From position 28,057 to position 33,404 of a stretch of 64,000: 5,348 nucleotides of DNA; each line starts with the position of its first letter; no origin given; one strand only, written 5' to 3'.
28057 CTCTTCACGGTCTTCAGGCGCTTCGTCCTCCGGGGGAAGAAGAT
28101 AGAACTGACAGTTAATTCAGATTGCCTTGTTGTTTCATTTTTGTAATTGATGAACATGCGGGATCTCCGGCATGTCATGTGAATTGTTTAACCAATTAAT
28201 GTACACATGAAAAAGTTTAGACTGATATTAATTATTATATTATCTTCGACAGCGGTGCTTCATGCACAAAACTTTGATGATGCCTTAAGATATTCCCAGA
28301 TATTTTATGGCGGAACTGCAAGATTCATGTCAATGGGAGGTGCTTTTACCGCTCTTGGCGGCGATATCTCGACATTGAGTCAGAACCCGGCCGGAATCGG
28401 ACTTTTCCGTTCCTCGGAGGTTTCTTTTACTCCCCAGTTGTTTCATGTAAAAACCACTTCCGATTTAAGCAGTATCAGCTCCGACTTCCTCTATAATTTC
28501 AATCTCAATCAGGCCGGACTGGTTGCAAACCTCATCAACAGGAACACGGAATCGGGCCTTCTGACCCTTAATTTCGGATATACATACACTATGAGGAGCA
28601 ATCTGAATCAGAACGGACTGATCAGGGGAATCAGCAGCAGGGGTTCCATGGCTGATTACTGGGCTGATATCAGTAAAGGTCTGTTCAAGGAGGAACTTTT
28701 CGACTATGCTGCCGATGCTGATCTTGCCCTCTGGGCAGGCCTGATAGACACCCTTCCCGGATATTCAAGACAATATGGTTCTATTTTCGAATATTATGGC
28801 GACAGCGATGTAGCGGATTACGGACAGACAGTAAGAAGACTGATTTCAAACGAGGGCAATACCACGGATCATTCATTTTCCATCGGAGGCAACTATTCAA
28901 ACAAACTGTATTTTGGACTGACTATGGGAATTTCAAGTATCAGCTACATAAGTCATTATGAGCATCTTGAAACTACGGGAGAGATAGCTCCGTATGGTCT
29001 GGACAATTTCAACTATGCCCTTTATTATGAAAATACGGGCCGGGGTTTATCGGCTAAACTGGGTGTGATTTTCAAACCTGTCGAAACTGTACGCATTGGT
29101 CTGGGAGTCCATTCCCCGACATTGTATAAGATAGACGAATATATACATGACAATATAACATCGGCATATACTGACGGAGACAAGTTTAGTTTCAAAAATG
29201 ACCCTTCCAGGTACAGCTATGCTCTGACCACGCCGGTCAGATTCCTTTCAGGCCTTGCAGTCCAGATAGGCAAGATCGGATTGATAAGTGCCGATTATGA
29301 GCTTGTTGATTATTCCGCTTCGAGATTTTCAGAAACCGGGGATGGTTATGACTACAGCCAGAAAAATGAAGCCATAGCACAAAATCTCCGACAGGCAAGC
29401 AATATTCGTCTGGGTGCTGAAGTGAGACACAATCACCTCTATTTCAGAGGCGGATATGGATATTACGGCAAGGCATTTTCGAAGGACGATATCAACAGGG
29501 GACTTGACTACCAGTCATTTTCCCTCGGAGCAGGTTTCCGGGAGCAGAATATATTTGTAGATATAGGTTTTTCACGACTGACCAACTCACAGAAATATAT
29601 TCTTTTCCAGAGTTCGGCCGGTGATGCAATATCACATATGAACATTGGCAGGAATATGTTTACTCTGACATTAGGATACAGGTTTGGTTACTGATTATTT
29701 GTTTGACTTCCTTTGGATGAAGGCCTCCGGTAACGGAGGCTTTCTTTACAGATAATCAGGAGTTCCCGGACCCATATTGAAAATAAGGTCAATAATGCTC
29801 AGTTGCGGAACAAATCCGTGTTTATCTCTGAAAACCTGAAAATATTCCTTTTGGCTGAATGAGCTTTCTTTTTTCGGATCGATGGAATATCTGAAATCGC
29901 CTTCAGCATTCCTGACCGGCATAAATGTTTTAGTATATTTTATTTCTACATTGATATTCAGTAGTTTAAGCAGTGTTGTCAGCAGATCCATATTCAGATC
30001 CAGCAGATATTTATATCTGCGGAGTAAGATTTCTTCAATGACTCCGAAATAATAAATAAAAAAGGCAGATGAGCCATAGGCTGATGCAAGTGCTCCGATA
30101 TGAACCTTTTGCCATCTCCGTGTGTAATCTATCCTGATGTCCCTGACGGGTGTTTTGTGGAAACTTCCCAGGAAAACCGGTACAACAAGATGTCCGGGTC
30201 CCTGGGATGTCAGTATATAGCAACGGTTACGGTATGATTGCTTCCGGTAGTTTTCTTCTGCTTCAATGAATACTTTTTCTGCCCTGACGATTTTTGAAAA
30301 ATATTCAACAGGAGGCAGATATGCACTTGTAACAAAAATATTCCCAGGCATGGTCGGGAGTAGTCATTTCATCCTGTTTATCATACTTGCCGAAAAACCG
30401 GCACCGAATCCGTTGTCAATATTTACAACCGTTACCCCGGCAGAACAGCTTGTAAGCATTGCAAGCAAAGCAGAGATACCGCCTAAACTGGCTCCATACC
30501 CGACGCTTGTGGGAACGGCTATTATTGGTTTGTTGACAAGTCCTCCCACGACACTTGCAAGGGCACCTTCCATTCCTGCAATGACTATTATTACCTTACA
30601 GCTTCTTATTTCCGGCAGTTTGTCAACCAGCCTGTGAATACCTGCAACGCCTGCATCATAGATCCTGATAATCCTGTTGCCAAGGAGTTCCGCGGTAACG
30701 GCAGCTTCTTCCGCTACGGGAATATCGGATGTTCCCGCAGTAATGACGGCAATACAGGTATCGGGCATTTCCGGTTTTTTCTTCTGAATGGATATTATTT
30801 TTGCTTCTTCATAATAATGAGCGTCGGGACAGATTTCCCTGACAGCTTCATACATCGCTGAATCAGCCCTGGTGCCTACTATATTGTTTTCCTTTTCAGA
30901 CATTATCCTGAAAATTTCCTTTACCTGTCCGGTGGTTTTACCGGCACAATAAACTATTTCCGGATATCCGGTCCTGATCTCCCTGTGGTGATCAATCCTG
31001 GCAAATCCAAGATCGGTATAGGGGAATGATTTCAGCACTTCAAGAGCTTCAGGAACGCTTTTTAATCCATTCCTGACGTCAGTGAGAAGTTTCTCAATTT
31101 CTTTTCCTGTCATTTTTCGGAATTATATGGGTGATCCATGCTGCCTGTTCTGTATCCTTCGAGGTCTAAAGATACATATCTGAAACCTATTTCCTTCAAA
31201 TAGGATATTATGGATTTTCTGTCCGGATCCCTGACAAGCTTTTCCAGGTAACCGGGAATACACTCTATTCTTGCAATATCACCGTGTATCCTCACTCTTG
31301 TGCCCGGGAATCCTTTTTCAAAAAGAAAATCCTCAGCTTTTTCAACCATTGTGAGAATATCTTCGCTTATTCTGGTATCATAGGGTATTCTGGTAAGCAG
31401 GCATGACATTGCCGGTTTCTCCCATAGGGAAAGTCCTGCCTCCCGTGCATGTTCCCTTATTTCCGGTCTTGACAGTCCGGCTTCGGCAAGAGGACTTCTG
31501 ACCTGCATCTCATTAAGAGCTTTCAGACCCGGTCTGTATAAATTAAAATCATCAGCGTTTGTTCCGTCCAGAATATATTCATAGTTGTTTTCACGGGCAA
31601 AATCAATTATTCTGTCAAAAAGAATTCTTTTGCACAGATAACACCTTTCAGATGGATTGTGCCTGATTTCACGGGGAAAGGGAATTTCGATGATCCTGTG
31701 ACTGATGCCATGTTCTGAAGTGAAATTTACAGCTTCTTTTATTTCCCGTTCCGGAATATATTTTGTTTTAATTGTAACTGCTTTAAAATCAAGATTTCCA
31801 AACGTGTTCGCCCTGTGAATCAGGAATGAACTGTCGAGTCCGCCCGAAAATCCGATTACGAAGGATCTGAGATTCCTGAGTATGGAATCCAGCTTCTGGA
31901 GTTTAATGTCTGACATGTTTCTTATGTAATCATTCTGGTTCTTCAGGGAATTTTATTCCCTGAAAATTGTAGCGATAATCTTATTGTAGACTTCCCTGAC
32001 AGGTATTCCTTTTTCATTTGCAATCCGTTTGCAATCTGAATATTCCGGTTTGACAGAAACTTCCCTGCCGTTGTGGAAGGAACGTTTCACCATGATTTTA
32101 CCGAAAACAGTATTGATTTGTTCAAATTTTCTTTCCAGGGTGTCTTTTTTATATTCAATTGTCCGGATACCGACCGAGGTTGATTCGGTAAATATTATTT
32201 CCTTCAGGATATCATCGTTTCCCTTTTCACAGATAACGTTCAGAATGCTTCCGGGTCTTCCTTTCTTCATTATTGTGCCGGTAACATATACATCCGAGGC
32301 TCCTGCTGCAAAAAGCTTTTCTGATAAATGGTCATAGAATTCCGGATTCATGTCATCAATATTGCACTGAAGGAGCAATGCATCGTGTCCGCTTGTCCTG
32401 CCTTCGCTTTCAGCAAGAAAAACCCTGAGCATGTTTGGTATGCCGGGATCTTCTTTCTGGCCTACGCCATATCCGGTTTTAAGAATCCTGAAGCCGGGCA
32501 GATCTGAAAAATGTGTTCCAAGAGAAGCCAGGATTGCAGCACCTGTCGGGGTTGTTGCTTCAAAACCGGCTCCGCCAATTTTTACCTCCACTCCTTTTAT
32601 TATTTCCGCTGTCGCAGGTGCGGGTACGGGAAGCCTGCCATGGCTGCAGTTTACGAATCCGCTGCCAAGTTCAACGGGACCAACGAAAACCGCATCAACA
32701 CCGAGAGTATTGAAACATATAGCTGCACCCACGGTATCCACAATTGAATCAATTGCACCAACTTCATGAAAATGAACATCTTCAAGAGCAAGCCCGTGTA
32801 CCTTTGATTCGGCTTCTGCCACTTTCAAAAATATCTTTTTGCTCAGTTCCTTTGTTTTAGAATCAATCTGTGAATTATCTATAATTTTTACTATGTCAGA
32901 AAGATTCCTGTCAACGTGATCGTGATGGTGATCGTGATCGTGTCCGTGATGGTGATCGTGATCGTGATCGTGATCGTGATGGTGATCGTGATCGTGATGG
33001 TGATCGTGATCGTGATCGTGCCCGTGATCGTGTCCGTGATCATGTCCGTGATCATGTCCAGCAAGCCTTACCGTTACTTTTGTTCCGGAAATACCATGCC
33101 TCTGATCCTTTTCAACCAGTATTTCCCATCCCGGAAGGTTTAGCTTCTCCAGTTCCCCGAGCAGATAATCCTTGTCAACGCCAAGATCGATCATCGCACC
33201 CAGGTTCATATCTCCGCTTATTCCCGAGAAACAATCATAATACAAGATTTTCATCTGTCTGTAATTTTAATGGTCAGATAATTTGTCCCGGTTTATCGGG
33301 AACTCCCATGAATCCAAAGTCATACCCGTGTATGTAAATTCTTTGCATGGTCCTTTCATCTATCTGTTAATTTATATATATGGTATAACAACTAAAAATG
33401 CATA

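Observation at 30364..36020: Orphan larB-larE-larC cluster paired divergently with a Tat-exported DUF362 protein and a membrane polyferredoxin; no larA in the window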

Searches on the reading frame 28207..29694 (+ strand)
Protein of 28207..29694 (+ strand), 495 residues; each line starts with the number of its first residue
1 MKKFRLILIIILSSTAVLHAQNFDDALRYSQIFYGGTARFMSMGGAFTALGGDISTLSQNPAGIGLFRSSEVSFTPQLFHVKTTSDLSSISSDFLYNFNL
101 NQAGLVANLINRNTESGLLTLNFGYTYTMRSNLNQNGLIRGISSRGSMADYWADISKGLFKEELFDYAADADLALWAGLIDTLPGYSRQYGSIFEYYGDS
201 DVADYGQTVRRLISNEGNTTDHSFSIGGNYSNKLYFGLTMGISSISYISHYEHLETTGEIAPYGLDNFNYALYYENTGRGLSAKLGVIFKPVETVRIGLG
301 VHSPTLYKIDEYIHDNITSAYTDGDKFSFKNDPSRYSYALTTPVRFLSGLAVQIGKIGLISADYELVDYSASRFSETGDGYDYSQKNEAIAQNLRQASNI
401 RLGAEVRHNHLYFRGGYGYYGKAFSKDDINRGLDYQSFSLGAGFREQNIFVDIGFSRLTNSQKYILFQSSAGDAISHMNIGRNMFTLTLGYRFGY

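Call 3: search_protein_families(library=pfam, proteins=[window:28207-29694:+], max_evalue=0.01)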
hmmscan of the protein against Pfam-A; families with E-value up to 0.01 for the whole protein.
window:28207-29694:+ (495 aa): 1 family
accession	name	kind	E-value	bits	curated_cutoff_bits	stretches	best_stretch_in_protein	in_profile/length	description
PF03687.19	UPF0164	-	0.00012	21.5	21.4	1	20-81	28-89/325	Uncharacterised protein family (UPF0164)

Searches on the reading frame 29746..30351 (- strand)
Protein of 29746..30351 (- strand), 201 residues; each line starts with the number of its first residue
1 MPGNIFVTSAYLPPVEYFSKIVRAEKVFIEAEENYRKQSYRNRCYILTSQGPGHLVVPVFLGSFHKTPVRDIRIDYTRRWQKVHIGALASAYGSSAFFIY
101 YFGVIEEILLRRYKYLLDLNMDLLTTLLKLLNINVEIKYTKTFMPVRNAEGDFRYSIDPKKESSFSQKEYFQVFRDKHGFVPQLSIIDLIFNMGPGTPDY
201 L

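Call 3: search_protein_families(library=pfam, proteins=[window:29746-30351:-], max_evalue=0.01)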
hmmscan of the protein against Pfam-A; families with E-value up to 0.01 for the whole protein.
window:29746-30351:- (201 aa): 1 family
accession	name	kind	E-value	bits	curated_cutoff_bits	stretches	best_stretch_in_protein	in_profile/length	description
PF08889.16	WbqC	-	6.6e-39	134.4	21.3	2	9-151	2-143/218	WbqC-like protein family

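Call 4: search_protein_families(library=ncbifam, proteins=[window:29746-30351:-], max_evalue=0.01)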
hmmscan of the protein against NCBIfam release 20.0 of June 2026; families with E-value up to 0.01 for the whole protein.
window:29746-30351:- (201 aa): 0 families

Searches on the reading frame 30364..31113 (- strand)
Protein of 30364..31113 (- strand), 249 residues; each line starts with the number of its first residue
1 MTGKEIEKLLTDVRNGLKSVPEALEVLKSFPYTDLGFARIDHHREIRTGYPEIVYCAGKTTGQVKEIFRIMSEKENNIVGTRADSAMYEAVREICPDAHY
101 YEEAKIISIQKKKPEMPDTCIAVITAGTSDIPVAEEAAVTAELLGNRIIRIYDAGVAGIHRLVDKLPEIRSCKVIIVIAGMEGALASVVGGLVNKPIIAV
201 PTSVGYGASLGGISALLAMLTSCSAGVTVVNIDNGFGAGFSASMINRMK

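Call 3: search_protein_families(library=pfam, proteins=[window:30364-31113:-], max_evalue=0.01)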
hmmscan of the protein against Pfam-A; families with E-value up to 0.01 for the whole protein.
window:30364-31113:- (249 aa): 1 family
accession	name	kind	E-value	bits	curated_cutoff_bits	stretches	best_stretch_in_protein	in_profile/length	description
PF00731.26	AIRC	-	5.2e-14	52.5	30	1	121-246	2-127/148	AIR carboxylase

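Call 4: search_protein_families(library=ncbifam, proteins=[window:30364-31113:-], max_evalue=0.01)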
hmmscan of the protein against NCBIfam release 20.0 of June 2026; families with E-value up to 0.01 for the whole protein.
window:30364-31113:- (249 aa): 2 families
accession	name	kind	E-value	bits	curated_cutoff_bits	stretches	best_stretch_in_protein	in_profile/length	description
NF033503.1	LarB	equivalog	2.4e-89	298.6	175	1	40-248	1-209/209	nickel pincer cofactor biosynthesis protein LarB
TIGR01162.1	purE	equivalog_domain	4.1e-08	32.9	149.6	1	121-243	1-123/156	5-(carboxyamino)imidazole ribonucleotide mutase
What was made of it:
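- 30364..31113 (-): larB (NaAD carboxylase/hydrolase, first step of NPN synthesis), 249 aa. NCBIfam NF033503 equivalog, 298.6 bits against a cut-off of 175 (call 4); PF00731 AIRC (call 3)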

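Call 90: search_dna_similar(query=window:30364-31113:-, collection=plasmids, mode=protein, max_evalue=1e-15, max_rows=60)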
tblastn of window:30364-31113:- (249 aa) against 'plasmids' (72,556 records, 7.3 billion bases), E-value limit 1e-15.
Records with a match: 113; places in all: 114; records where one place covers at least 80% of the query: 112.
Best place of each record, by identity: <60% 113.
By first word of the organism name: Pseudosulfitobacter 47; Sulfitobacter 13; Lacticaseibacillus 11; Clostridium 9; Rhizobium 9; Lactiplantibacillus 3; Streptomyces 2; Embleya 2; Burkholderia 2; Acetoanaerobium 1; and 14 more.
By predicted mobility (MOB-suite, as given by PLSDB): non-mobilizable 90; conjugative 16; mobilizable 7.
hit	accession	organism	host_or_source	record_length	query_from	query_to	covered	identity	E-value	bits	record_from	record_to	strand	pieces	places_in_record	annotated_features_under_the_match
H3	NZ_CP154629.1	Acetoanaerobium noterae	cell culture,Sludge of a digestion ...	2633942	7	248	97%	54.7%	4e-77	260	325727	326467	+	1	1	none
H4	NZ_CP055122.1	Lactiplantibacillus plantarum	culture,Human GI tract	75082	8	248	97%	54.1%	1e-67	233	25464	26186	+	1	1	larB: nickel pincer cofactor biosynthesis protein LarB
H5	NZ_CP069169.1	Lactiplantibacillus plantarum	mixed culture,stinky xiancaigeng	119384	8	248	97%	54.1%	1e-67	233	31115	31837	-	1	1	larB: nickel pincer cofactor biosynthesis protein LarB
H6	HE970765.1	Lacticaseibacillus paracasei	-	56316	8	248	97%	53.7%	2e-66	229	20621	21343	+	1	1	Uncharacterized protein MJ0165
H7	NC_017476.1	Lacticaseibacillus paracasei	homemade koumiss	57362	8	248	97%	53.7%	2e-66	229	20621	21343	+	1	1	larB: nickel pincer cofactor biosynthesis protein LarB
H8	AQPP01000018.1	Lacticaseibacillus paracasei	Actimel product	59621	8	248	97%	53.7%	2e-66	229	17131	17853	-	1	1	none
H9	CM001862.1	Lacticaseibacillus paracasei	Actimel product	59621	8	248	97%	53.7%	2e-66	229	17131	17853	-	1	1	none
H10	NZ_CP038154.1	Lacticaseibacillus paracasei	whole organism,Milk fan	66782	8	248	97%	53.7%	2e-66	229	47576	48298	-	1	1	larB: nickel pincer cofactor biosynthesis protein LarB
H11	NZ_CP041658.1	Lacticaseibacillus paracasei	Homo sapiens,human-fecal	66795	8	248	97%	53.7%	2e-66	229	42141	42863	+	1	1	larB: nickel pincer cofactor biosynthesis protein LarB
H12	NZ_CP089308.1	Lacticaseibacillus paracasei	single cell,cheese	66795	8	248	97%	53.7%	2e-66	229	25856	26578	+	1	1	larB: nickel pincer cofactor biosynthesis protein LarB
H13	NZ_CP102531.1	Lacticaseibacillus paracasei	Homo sapiens,Cell culture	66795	8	248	97%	53.7%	2e-66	229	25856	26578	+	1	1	larB: nickel pincer cofactor biosynthesis protein LarB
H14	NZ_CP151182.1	Lacticaseibacillus paracasei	Homo sapiens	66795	8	248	97%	53.7%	2e-66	229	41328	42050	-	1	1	larB: nickel pincer cofactor biosynthesis protein LarB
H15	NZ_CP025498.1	Lacticaseibacillus paracasei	cell culture,Korean adult feces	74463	8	248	97%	53.7%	2e-66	229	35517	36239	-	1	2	larB: nickel pincer cofactor biosynthesis protein LarB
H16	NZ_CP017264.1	Lacticaseibacillus paracasei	cell culture,cheese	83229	8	248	97%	53.7%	2e-66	229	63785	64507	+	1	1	larB: nickel pincer cofactor biosynthesis protein LarB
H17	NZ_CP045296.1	Paenibacillus cellulositrophicus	cell culture,Thai soil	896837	6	248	98%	51.8%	7e-66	228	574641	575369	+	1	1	larB: nickel pincer cofactor biosynthesis protein LarB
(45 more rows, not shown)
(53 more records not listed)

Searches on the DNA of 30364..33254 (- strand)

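Call 92: search_dna_similar(query=window:30364-33254:-, collection=plasmids, mode=distant, max_evalue=0.00001, max_rows=30)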
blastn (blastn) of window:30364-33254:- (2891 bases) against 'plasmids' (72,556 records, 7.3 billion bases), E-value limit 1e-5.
Records with a match: 27; places in all: 28; records where one place covers at least 80% of the query: 0.
Best place of each record, by identity: 80-90% 5; 60-80% 22.
By first word of the organism name: Lacticaseibacillus 11; Clostridium 9; Lactiplantibacillus 3; Niallia 1; Acetoanaerobium 1; Paenibacillus 1; Roseburia 1.
By predicted mobility (MOB-suite, as given by PLSDB): non-mobilizable 13; conjugative 10; mobilizable 4.
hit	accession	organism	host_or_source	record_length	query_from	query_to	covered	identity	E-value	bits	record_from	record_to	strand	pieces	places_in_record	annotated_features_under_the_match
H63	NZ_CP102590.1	Niallia taxi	-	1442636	469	2857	15%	68.6%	7e-14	158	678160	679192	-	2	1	none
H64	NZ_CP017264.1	Lacticaseibacillus paracasei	cell culture,cheese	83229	2502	2878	13%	68.3%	6e-28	134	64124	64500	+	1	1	larB: nickel pincer cofactor biosynthesis protein LarB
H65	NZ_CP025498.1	Lacticaseibacillus paracasei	cell culture,Korean adult feces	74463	2502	2878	13%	68.3%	6e-28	134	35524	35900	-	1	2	larB: nickel pincer cofactor biosynthesis protein LarB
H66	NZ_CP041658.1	Lacticaseibacillus paracasei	Homo sapiens,human-fecal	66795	2502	2878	13%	68.3%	6e-28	134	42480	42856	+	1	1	larB: nickel pincer cofactor biosynthesis protein LarB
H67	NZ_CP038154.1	Lacticaseibacillus paracasei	whole organism,Milk fan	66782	2502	2878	13%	68.3%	6e-28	134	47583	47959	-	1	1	larB: nickel pincer cofactor biosynthesis protein LarB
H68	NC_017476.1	Lacticaseibacillus paracasei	homemade koumiss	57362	2502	2878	13%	68.3%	6e-28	134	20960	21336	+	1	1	larB: nickel pincer cofactor biosynthesis protein LarB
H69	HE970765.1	Lacticaseibacillus paracasei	-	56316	2502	2878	13%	68.3%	6e-28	134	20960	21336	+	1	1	Uncharacterized protein MJ0165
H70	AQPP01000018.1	Lacticaseibacillus paracasei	Actimel product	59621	2502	2878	13%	68.3%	6e-28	134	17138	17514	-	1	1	none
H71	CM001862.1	Lacticaseibacillus paracasei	Actimel product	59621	2502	2878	13%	68.3%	6e-28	134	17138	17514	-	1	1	none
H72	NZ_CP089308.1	Lacticaseibacillus paracasei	single cell,cheese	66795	2502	2878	13%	68.3%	6e-28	134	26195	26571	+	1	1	larB: nickel pincer cofactor biosynthesis protein LarB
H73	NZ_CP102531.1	Lacticaseibacillus paracasei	Homo sapiens,Cell culture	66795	2502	2878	13%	68.3%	6e-28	134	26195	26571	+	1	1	larB: nickel pincer cofactor biosynthesis protein LarB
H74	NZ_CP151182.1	Lacticaseibacillus paracasei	Homo sapiens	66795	2502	2878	13%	68.3%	6e-28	134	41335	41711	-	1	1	larB: nickel pincer cofactor biosynthesis protein LarB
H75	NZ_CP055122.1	Lactiplantibacillus plantarum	culture,Human GI tract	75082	2502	2878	13%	67.6%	7e-27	131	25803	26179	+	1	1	larB: nickel pincer cofactor biosynthesis protein LarB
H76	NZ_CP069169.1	Lactiplantibacillus plantarum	mixed culture,stinky xiancaigeng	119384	2502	2878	13%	67.1%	4e-24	122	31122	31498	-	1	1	larB: nickel pincer cofactor biosynthesis protein LarB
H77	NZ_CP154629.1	Acetoanaerobium noterae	cell culture,Sludge of a digestion ...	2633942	2502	2881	13%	66.1%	1e-18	104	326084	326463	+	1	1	none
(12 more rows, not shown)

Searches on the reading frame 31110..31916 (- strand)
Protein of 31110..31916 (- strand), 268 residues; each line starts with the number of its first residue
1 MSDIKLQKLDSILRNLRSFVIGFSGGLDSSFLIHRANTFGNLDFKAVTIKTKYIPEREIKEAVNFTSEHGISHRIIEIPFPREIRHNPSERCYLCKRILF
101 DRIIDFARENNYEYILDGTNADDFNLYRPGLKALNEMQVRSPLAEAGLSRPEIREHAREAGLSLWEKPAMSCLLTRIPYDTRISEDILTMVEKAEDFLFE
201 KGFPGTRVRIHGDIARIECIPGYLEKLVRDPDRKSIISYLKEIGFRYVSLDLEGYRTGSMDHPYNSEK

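Call 3: search_protein_families(library=pfam, proteins=[window:31110-31916:-], max_evalue=0.01)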
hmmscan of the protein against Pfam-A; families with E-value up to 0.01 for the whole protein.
window:31110-31916:- (268 aa): 4 families
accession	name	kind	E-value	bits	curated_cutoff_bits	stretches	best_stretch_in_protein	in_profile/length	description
PF02540.23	NAD_synthase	-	3.4e-05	23.5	21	1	16-79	18-82/242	NAD synthase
PF06508.19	QueC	-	0.00028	20.9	22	1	20-87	3-69/210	Queuosine biosynthesis protein QueC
PF01171.26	ATP_bind_3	-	0.00052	20.2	27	1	19-124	2-109/182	PP-loop family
PF00733.27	Asn_synthase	-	0.0021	18.2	21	1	23-78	24-79/354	Asparagine synthase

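Call 4: search_protein_families(library=ncbifam, proteins=[window:31110-31916:-], max_evalue=0.01)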
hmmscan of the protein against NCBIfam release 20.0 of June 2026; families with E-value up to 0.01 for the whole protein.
window:31110-31916:- (268 aa): 9 families
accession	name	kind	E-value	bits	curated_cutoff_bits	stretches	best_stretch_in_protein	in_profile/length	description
TIGR00268.2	TIGR00268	equivalog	1.8e-85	286.4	150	1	5-260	2-258/259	ATP-dependent sacrificial sulfur transferase LarE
NF010587.0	PRK13980.1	equivalog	3.7e-05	23.1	255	1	15-78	30-94/267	NAD+ synthase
TIGR02432.1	lysidine_TilS_N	equivalog_domain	6e-05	23.1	93.6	1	19-124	2-112/189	tRNA lysidine(34) synthetase TilS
TIGR00552.1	nadE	equivalog_domain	8.2e-05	21.9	63.65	1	15-79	21-87/251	NAD(+) synthase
NF038212.1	argG_rel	exception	0.00065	18.6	425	1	6-75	4-71/381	argininosuccinate synthase-related protein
NF010588.0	PRK13981.1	equivalog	0.0013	17.2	479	1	17-78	286-348/546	NAD+ synthase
TIGR00364.1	TIGR00364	equivalog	0.0016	18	150.3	1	20-86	2-67/201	7-cyano-7-deazaguanine synthase QueC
NF007942.0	PRK10660.1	equivalog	0.0061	15.4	606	0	6-50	7-50/439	tRNA lysidine(34) synthetase TilS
NF010392.0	PRK13820.1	equivalog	0.0075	15.3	512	0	19-164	5-163/395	argininosuccinate synthase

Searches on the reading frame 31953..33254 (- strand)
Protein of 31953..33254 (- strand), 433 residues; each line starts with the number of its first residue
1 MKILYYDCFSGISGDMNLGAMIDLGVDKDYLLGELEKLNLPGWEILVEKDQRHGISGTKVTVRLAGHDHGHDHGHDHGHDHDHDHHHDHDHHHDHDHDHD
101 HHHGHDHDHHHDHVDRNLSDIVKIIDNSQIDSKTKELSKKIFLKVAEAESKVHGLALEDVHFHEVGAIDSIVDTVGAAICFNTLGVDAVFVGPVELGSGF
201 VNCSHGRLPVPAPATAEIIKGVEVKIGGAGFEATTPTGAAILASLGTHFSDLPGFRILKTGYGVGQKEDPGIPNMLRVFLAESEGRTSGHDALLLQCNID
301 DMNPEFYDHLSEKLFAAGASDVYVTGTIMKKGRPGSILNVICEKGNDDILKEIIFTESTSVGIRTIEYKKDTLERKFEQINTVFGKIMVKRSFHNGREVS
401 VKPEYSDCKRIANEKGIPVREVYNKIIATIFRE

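Call 3: search_protein_families(library=pfam, proteins=[window:31953-33254:-], max_evalue=0.01)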
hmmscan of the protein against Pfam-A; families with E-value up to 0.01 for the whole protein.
window:31953-33254:- (433 aa): 1 family
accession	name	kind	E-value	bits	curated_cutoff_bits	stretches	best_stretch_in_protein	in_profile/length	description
PF01969.22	Ni_insertion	-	5.3e-144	480.4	22.1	1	4-423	1-375/375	Nickel insertion protein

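Call 4: search_protein_families(library=ncbifam, proteins=[window:31953-33254:-], max_evalue=0.01)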
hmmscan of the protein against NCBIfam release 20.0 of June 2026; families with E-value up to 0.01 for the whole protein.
window:31953-33254:- (433 aa): 3 families
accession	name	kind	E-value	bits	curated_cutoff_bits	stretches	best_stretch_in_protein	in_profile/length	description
TIGR00299.2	nickel_LarC1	equivalog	1.8e-63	213.2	90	1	116-280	1-165/165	nickel pincer cofactor biosynthesis protein LarC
NF052512.1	nickel_LarC2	equivalog_domain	7e-40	135.8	50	1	293-409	2-118/118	nickel pincer cofactor biosynthesis protein LarC2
NF047873.1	ZrgA_Zn_trans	equivalog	4.8e-06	26.4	185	1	35-113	72-151/213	zinc uptake protein ZrgA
